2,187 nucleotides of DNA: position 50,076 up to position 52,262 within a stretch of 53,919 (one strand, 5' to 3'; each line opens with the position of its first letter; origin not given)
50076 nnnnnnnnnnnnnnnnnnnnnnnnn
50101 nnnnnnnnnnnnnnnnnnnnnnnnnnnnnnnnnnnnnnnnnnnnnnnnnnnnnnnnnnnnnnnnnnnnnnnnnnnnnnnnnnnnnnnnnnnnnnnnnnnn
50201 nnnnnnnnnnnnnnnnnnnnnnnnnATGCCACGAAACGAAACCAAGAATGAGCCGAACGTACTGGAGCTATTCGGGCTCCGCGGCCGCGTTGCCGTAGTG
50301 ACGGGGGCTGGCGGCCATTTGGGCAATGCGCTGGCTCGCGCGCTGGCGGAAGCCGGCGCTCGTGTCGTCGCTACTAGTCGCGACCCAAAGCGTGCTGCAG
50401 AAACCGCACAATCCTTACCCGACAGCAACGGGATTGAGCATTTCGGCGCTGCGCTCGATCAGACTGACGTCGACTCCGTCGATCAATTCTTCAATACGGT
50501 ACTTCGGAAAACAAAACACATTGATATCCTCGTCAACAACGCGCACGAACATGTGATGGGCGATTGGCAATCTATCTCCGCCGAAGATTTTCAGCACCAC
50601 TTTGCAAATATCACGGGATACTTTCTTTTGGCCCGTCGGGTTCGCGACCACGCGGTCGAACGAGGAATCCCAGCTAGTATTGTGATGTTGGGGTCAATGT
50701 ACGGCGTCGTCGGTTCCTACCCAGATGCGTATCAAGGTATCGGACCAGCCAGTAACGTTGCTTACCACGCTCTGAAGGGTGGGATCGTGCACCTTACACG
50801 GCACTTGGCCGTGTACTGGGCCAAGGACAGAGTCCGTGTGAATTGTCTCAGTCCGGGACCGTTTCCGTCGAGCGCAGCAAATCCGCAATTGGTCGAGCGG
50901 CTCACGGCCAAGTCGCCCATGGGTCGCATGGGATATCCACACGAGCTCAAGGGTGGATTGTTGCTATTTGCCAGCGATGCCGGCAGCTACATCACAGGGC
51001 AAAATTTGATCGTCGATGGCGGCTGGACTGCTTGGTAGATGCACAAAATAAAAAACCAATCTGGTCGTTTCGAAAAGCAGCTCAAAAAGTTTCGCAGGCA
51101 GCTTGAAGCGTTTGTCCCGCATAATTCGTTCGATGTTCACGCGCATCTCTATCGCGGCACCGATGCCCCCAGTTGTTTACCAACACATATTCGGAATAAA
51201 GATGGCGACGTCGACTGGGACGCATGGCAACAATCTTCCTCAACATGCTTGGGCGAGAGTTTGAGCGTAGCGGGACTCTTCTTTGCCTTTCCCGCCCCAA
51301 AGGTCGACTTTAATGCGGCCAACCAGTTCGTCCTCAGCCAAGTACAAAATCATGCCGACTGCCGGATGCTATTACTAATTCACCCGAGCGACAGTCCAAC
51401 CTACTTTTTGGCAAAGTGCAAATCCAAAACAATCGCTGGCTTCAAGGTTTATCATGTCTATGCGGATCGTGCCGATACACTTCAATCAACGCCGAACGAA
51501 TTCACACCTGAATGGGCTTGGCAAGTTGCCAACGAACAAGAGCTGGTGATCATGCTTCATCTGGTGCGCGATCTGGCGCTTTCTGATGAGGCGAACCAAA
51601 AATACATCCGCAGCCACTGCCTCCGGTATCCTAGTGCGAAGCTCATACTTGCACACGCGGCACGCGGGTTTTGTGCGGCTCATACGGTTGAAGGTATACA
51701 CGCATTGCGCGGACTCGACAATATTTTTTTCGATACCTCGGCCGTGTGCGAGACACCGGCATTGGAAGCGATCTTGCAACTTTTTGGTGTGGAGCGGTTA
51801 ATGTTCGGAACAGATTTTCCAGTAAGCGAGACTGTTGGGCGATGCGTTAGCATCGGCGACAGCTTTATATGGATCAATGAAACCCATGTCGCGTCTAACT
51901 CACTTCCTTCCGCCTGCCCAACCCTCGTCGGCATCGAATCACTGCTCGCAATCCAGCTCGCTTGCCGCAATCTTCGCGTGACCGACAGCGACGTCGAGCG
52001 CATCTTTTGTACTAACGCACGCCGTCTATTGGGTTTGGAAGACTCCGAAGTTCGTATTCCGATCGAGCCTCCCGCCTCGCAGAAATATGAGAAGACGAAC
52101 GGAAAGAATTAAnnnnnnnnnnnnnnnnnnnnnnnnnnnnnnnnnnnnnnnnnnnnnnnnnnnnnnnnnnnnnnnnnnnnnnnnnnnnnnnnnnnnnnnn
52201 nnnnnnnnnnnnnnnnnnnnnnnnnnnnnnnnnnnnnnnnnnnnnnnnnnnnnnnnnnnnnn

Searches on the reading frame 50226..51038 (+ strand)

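Call 21: search_protein_families(library=pfam, proteins=[window:50226-51038:+], max_evalue=0.01)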
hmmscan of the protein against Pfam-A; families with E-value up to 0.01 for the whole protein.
window:50226-51038:+ (270 aa): 9 families
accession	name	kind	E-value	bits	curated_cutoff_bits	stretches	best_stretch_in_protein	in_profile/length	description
PF13561.12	adh_short_C2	-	2.2e-42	145.7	27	1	32-268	8-236/236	Enoyl-(Acyl carrier protein) reductase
PF00106.31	adh_short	-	8.7e-34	117.2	26.6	1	21-216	1-185/195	short chain dehydrogenase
PF08659.16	KR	-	5.7e-09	36.6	22.6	1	24-165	4-144/180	KR domain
PF01370.27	Epimerase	-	3.6e-08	33.5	20.9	1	24-166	2-126/240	NAD dependent epimerase/dehydratase family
PF03807.23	F420_oxidored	-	1.1e-05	26.4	21.6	1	22-65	2-45/94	NADP oxidoreductase coenzyme F420-dependent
PF05368.20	NmrA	-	9.8e-05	22.5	27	1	24-85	6-63/298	NmrA-like family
PF04321.23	RmlD_sub_bind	-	0.00018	21.1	27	1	24-109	4-62/287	RmlD substrate binding domain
PF00670.27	AdoHcyase_NAD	-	0.0057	17.2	27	0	18-60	21-62/162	S-adenosyl-L-homocysteine hydrolase, NAD binding domain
PF13460.12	NAD_binding_10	-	0.0071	16.7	27.2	0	27-73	1-44/184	NAD(P)H-binding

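Call 83: search_protein_families(library=ncbifam, proteins=[window:50226-51038:+], max_evalue=0.00001)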
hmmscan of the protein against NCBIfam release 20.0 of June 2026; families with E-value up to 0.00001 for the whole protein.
window:50226-51038:+ (270 aa): 213 families (the best 25 are shown)
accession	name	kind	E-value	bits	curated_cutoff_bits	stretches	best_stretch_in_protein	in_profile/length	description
NF006070.0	PRK08213.1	subfamily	1.1e-56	192.3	279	1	11-269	3-258/259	gluconate 5-dehydrogenase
NF004791.0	PRK06138.1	equivalog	8.9e-45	153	312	1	18-270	3-252/252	SDR family oxidoreductase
NF052558.1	MBtsdlDhBudC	equivalog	5.7e-42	144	270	1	19-270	2-244/250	meso-2,3-butanediol dehydrogenase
NF005559.1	PRK07231.1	subfamily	2.1e-41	142.1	215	1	18-268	2-248/249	glucose 1-dehydrogenase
NF004778.0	PRK06124.1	equivalog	2.5e-40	138.5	303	1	12-269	3-254/256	SDR family oxidoreductase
NF006619.0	PRK09186.1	equivalog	1.3e-39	136.4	255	1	18-268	2-255/256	oxidoreductase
NF005309.0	PRK06841.1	subfamily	2e-39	135.6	286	1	14-268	9-253/255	GolD/DthD family dehydrogenase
NF005067.0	PRK06484.1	equivalog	1.5e-38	132.7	713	1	19-269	8-253/524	short chain dehydrogenase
NF005446.0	PRK07035.1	equivalog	4.8e-37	127.6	373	1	14-268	5-254/255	SDR family oxidoreductase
TIGR01832.1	kduD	equivalog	7e-37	127.2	338.85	1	16-269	1-247/248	2-dehydro-3-deoxy-D-gluconate 5-dehydrogenase KduD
NF004774.0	PRK06114.1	equivalog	7.8e-37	127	360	1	11-270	7-262/262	SDR family oxidoreductase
NF005711.0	PRK07523.1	subfamily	1.5e-36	126.3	413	1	13-269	3-253/255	SDR family oxidoreductase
NF004522.0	PRK05867.1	equivalog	1.1e-35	123.6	447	1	12-268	3-253/255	SDR family oxidoreductase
NF009468.0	PRK12826.1-4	equivalog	3.1e-35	122.1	318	1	18-267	5-247/256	SDR family oxidoreductase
NF005873.0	PRK07814.1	equivalog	3.7e-34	118.3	346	1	12-268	2-252/263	SDR family oxidoreductase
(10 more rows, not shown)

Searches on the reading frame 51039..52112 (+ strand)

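Call 21: search_protein_families(library=pfam, proteins=[window:51039-52112:+], max_evalue=0.01)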
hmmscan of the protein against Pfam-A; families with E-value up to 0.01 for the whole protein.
window:51039-52112:+ (357 aa): 1 family
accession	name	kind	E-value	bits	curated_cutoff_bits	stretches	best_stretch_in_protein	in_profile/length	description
PF04909.20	Amidohydro_2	-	1.6e-12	48.2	26.4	1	159-333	127-289/289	Amidohydrolase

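Call 83: search_protein_families(library=ncbifam, proteins=[window:51039-52112:+], max_evalue=0.00001)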
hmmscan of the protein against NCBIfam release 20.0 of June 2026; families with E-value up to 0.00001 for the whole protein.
window:51039-52112:+ (357 aa): 0 families
